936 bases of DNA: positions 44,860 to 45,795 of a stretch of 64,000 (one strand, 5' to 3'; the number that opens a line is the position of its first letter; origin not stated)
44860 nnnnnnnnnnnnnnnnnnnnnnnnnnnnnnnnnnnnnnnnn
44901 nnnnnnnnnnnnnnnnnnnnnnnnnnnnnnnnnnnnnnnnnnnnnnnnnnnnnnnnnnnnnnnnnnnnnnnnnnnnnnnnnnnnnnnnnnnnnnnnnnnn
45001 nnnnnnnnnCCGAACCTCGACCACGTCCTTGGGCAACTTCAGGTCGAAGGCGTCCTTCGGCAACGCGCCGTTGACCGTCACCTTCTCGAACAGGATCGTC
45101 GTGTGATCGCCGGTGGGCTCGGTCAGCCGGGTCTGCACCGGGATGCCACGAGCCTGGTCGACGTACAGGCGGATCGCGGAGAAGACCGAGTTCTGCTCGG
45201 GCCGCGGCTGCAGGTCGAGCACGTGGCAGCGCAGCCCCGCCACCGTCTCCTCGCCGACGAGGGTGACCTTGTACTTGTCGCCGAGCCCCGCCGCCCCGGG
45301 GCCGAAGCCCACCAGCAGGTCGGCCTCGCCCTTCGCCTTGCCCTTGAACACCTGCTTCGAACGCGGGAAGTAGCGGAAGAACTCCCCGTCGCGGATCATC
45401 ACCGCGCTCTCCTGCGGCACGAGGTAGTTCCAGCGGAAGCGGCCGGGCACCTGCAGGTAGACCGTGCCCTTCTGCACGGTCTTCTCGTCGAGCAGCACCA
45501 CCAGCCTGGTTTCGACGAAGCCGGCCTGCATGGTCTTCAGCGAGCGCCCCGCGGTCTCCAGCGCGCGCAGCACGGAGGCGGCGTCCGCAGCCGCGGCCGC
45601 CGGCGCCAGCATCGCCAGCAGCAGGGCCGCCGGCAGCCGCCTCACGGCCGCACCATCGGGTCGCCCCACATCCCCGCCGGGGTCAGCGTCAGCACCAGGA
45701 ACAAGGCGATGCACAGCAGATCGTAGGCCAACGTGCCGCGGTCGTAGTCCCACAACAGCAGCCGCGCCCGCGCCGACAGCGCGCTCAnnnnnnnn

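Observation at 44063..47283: Translationally coupled cassette: lipoprotein, orphan LolD-type ATPase, 48-aa membrane peptide, LolA-like carrier and radical SAM/SPASM enzyme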

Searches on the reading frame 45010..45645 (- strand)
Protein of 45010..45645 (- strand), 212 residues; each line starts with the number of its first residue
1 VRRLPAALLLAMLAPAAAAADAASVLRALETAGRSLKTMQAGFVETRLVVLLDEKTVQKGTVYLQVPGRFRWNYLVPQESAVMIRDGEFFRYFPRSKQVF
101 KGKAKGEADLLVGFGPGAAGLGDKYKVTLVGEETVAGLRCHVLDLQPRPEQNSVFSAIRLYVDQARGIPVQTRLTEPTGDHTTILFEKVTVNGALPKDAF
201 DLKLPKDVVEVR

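Call 4: search_protein_families(library=pfam, proteins=[window:45010-45645:-], max_evalue=0.1)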
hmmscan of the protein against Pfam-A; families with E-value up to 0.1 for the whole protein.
window:45010-45645:- (212 aa): 5 families
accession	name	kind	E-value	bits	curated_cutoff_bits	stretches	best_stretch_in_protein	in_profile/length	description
PF03548.22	LolA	-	1.4e-16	61.1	23.6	1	35-202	2-164/165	Outer membrane lipoprotein carrier protein LolA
PF17131.11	LolA_like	-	6.4e-12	45.9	30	1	86-176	27-122/184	Outer membrane lipoprotein-sorting protein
PF03888.20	MucB_RseB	-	1.6e-07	31.6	22.3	1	83-181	58-154/178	MucB/RseB N-terminal domain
PF09865.15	DUF2092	-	0.00041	20.2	21.2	0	26-103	5-85/212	Predicted periplasmic protein (DUF2092)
PF07608.17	DUF1571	-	0.042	13.7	27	1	124-201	115-200/208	Protein of unknown function (DUF1571)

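Call 5: search_protein_families(library=ncbifam, proteins=[window:45010-45645:-], max_evalue=0.1)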
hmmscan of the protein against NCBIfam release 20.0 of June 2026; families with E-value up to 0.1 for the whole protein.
window:45010-45645:- (212 aa): 5 families
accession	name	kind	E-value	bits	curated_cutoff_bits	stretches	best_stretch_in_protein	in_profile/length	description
TIGR00547.2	lolA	equivalog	6.1e-20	71.5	112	1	9-208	7-197/202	outer membrane lipoprotein periplasmic chaperone LolA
NF053544.1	LolA2_flexi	equivalog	8.1e-17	61.3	125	1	14-201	20-207/208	flexirubin biosynthesis/transport protein LolA2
NF000661.0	PRK00031.1-3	equivalog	4.3e-09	36.1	255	1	6-207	20-219/225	outer membrane lipoprotein chaperone LolA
NF000663.1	PRK00031.2-1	exception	1.1e-07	31.6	120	1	29-110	13-92/168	LolA-like outer membrane lipoprotein chaperone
NF053572.1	LolA1_Flavo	equivalog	1.5e-07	31.3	100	1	124-201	123-199/214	outer membrane lipoprotein periplasmic chaperone LolA1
